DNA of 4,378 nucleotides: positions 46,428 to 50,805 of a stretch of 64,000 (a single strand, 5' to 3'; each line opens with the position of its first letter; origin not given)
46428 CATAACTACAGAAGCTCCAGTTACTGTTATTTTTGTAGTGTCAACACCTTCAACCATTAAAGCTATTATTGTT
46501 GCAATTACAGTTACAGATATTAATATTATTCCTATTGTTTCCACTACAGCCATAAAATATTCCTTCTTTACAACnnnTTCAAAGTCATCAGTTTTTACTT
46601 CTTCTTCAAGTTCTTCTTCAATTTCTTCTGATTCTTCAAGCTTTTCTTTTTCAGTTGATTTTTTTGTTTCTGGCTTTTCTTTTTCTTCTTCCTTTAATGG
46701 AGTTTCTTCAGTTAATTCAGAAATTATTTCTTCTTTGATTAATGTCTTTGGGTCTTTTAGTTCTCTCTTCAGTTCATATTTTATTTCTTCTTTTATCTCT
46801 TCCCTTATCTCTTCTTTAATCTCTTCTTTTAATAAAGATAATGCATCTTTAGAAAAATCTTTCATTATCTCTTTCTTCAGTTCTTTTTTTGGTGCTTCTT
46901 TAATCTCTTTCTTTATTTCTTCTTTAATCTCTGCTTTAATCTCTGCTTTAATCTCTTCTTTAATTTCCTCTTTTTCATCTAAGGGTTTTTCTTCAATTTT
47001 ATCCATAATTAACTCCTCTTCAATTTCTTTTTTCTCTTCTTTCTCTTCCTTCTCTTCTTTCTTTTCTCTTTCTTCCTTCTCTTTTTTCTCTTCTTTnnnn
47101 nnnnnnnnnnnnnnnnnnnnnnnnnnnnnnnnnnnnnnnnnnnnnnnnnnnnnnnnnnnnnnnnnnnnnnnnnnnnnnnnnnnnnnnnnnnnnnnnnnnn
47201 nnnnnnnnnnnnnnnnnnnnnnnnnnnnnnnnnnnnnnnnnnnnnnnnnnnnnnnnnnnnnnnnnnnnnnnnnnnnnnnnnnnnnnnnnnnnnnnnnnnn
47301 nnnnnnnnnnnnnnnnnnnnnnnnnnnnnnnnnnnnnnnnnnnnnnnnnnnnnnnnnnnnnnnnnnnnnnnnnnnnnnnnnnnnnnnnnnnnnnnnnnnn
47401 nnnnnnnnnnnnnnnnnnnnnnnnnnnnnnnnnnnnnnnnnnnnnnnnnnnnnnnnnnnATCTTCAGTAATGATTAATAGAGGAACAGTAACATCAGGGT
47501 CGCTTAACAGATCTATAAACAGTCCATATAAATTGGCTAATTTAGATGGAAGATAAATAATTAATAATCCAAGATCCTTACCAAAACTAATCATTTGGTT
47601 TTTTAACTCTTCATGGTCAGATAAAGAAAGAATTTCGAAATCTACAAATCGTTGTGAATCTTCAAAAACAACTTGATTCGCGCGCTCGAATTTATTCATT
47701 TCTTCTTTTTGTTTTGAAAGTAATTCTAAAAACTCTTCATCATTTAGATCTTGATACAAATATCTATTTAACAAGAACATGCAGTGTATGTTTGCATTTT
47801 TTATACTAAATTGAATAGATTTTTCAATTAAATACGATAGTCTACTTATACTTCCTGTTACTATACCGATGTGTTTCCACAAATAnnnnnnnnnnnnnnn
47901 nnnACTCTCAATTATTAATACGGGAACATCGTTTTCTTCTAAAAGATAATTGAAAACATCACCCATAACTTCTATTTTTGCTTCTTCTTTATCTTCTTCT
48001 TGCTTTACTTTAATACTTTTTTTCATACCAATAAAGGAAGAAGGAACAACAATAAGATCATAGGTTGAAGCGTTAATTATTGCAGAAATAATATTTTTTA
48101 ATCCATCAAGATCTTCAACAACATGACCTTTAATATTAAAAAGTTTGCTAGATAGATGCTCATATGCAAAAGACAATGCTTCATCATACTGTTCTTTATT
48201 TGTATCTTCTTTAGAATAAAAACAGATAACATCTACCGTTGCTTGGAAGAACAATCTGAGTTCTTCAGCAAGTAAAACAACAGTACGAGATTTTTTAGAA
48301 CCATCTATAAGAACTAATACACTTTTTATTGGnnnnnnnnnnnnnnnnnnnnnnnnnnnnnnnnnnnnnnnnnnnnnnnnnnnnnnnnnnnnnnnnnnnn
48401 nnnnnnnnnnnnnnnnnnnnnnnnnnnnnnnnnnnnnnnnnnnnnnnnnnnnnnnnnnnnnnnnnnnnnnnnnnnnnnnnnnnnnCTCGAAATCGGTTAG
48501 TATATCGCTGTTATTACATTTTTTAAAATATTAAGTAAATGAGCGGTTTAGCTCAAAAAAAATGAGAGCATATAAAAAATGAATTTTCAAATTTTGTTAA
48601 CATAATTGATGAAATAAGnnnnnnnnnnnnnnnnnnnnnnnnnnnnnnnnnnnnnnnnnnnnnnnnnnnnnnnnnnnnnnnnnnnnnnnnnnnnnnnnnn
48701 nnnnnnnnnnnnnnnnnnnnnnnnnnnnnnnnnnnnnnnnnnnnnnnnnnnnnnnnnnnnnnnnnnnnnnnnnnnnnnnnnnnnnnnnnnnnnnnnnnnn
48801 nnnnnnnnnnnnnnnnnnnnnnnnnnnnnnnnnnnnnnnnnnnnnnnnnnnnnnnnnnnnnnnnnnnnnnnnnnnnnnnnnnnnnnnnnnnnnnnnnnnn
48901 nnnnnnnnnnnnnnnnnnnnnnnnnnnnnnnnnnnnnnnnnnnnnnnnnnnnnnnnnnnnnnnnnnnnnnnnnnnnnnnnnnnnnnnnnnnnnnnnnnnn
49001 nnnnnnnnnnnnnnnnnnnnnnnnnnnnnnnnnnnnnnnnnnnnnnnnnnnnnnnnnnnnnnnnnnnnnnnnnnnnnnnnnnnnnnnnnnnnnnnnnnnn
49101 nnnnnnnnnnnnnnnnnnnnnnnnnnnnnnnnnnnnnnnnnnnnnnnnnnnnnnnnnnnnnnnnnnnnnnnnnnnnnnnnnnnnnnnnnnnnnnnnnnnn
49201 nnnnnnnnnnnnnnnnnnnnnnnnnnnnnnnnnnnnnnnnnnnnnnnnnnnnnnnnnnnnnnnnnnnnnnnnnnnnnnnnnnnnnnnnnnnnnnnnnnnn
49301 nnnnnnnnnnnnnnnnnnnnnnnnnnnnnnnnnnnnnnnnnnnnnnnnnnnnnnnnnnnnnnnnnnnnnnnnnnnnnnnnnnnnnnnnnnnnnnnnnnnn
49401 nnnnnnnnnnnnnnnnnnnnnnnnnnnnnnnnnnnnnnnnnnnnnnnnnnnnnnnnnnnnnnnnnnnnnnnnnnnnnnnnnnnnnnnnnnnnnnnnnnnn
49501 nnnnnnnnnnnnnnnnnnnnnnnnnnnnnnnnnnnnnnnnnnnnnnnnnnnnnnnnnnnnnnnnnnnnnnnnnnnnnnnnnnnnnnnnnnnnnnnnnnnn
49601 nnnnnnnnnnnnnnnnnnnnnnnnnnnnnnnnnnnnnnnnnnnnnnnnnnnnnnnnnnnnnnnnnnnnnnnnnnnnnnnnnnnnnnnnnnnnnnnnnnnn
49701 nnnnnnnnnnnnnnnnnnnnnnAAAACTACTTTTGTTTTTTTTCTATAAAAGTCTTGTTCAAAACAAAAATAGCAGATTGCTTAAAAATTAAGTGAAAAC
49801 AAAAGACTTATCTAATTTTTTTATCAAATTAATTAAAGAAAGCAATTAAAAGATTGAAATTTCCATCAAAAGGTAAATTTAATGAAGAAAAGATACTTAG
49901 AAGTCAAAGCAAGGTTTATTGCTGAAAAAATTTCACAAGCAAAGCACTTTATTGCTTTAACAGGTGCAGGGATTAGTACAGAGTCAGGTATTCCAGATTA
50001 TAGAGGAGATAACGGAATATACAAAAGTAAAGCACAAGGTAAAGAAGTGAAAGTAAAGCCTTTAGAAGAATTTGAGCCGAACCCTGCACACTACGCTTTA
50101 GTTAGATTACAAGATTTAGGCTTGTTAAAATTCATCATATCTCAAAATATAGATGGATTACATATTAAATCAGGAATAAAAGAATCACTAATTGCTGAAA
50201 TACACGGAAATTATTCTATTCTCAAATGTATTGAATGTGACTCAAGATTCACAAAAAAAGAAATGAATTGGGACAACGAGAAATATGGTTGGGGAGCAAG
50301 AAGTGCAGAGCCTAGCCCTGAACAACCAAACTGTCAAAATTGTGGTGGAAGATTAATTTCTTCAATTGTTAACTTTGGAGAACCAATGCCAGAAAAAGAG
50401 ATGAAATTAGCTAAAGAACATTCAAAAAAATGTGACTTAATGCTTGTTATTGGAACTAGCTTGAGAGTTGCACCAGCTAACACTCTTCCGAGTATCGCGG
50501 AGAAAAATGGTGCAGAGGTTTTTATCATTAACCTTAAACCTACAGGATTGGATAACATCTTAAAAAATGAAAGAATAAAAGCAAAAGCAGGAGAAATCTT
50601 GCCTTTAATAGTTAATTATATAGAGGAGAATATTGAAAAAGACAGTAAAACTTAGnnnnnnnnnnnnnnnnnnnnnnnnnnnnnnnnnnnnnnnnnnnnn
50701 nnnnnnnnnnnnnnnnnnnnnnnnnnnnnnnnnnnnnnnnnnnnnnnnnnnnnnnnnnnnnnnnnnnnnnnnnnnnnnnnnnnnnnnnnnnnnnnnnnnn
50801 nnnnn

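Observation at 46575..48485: Usp-domain protein carrying a ~300-residue ER/K single-alpha-helix-like tail built from exact 72-nt repeats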

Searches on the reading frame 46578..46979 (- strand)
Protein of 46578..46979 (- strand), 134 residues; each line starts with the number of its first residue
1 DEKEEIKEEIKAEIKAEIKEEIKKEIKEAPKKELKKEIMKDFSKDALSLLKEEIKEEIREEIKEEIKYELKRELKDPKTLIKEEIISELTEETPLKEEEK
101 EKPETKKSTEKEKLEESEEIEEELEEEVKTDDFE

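Call 48: search_solved_structures(query=A3, max_evalue=1, show_alignments=2)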
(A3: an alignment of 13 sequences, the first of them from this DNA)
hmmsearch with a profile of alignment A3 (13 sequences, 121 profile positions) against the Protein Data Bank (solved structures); distinct sequences matched with E-value up to 1: 6.
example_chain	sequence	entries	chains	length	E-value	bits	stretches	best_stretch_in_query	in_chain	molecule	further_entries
4yy5_A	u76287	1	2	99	0.11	15.8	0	18-77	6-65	dTor_3x33L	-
4yy2_A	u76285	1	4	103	0.12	15.6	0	19-100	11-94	dTor_3x33L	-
3zyq_A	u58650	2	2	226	0.24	14.7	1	26-93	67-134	HEPATOCYTE GROWTH FACTOR-REGULATED TYROSINE KINASE SUBSTRATE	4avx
9f5x_2H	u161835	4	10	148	0.36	14.1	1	31-67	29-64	Cox6b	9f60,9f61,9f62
8u7i_A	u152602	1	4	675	0.41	13.9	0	32-94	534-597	Endonuclease GajA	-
7xli_A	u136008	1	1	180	0.47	13.7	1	57-108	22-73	Iron-regulated surface determinant protein B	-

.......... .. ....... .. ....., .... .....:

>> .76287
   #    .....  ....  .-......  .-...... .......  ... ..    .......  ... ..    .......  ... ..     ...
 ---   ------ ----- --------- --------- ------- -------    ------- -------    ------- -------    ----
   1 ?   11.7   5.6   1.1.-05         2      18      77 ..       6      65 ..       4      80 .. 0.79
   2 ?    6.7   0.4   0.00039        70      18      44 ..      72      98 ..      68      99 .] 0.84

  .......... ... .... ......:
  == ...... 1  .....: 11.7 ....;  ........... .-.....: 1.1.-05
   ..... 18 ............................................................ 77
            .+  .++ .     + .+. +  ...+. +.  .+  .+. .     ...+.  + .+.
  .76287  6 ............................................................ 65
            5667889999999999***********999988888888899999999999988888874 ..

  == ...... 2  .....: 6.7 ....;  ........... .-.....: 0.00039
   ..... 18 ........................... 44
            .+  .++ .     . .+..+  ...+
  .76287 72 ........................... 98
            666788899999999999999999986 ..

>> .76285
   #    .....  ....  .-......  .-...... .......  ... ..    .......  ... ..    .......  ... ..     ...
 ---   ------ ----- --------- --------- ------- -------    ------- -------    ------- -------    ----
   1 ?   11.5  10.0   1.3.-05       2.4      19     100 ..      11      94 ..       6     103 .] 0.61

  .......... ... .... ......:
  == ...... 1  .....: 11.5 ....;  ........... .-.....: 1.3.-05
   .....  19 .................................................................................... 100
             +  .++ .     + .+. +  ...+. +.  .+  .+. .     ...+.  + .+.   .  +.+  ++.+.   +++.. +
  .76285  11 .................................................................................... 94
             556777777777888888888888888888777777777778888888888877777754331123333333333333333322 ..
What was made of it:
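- Tried and rejected: Against PDB sequences the best hit was E 0.11, to a designed helical repeat (call 48).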

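Call 49: search_protein_families(library=pfam, proteins=[window:46578-46979:-], max_evalue=10)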
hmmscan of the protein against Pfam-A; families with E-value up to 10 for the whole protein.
seq(134 aa): 4 families
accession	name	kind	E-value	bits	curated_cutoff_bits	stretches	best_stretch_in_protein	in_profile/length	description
PF22780.1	HI0933_like_1st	-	1.4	9.2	27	1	7-47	84-124/165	HI0933-like protein barrel and H2TH domain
PF12209.13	SAC3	-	4.2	8.1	25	1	5-45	3-44/77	Leucine permease transcriptional regulator helical domain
PF06763.17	Minor_tail_Z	-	4.2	7.6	23.9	2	50-74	160-184/190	Prophage minor tail protein Z (GPZ)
PF21522.3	MreB-like_C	-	9.3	7.3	27.8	1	8-77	38-104/123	Archaeal actin homologue MreB-like, C-terminal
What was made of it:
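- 46701..46982 (-): T3: conserved ~94-aa module (aa 502-595). It is two copies of [long helix with period-4 Ile/Val stripe - (E/A/D)PK - short helix]. No PDB or Pfam match (calls 48, 49).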

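Call 59: find_homologous_proteins(query=A3, max_evalue=0.001)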
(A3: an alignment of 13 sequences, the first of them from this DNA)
Query A3 (13 sequences): 8000 candidates shared short words with the query, none scored E <= 0.001.
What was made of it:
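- Tried and rejected: Against 5.8 billion proteins nothing reached E<=1e-3, and even family members were lost, presumably to composition correction (call 59).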

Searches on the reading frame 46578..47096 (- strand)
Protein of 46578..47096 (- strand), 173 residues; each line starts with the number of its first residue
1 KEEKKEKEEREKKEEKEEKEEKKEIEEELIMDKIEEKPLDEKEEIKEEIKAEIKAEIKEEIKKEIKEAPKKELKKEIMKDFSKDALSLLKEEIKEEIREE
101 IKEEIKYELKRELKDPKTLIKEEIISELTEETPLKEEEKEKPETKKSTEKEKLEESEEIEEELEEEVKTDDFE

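Call 56: predict_structure(alignment_id=A4)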
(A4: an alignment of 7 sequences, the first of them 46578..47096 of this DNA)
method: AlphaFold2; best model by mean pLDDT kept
length: 173 residues; sequences in the alignment: 7
mean_pLDDT: 74.3   pTM: 0.27
mean pLDDT of the five models: 74.3, 71.5, 68.4, 65.8, 60.5
residues with pLDDT >= 90: 49; 70-90: 64; 50-70: 27; < 50: 33
segments of 3 or more residues with pLDDT < 50: 133-158, 160-162, 171-173
pLDDT, mean of each block of 10 residues (from residue 1): 94 97 95 76 75 79 65 71 84 96 93 83 79 43 42 48 51 47
secondary structure, 60 per line:
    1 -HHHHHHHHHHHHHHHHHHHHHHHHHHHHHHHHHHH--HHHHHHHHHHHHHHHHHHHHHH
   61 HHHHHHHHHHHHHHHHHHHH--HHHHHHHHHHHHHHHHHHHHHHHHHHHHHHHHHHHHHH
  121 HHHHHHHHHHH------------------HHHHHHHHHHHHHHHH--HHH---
elements in order: H2-36 H39-80 H83-131 H150-165
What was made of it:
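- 46701..46982 (-): AF2 predicts helices with pLDDT up to 96 but pTM 0.27 (call 56).
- The tail fragment is almost all helix with pTM 0.27, meaning extended rather than globular (call 56). The AF2 monomer shows no hairpin packing (pTM 0.27, call 56).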

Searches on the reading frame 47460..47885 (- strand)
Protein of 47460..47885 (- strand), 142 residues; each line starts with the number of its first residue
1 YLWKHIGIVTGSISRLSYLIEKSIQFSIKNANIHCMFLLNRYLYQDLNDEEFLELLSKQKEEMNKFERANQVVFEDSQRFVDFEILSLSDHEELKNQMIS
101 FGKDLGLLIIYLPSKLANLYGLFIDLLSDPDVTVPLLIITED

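Call 6: search_protein_families(library=pfam, proteins=[window:47460-47885:-], max_evalue=10)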
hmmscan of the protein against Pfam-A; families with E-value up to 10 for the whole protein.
seq(142 aa): 0 families
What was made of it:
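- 47460..47879 (-): Usp-like alpha/beta domain 2 (aa 203-342). No Pfam hit (call 6).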

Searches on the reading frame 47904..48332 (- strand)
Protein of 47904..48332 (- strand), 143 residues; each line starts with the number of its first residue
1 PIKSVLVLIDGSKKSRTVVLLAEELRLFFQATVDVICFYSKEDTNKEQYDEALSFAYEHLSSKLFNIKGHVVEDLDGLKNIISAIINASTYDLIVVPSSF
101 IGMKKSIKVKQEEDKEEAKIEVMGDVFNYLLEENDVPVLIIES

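Call 6: search_protein_families(library=pfam, proteins=[window:47904-48332:-], max_evalue=10)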
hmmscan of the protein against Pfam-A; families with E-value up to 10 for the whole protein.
seq(143 aa): 4 families
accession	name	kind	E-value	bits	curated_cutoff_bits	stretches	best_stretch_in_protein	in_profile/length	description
PF00582.32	Usp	-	0.00019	22.4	24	1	2-141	2-140/141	Universal stress protein family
PF21484.3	Chp1-like_PIN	-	0.07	13.5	27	1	90-135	31-76/148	Chromo domain-containing protein 1-like, PIN domain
PF01132.26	EFP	-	0.088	13.2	27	1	119-142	27-50/54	Elongation factor P (EF-P) OB domain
PF09067.16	EpoR_lig-bind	-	0.14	12.8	27.3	1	22-59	11-48/104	Erythropoietin receptor, ligand binding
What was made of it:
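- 47904..48329 (-): Usp-like alpha/beta domain 1 (aa 53-194), with a charged 20-aa loop insert where the ATP-binding glycine motif would be. Pfam Usp E=1.9e-4, 22.4 bits, below the cut-off of 24, covering model positions 2-140 of 141 (call 6).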

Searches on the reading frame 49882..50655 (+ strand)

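Call 4: search_protein_families(library=pfam, proteins=[window:49882-50655:+], max_evalue=0.01)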
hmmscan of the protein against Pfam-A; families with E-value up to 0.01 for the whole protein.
window:49882-50655:+ (257 aa): 1 family
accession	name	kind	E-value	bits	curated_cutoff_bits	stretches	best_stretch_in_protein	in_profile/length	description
PF02146.23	SIR2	-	7.8e-38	130.6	24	2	59-198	55-180/180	Sir2 family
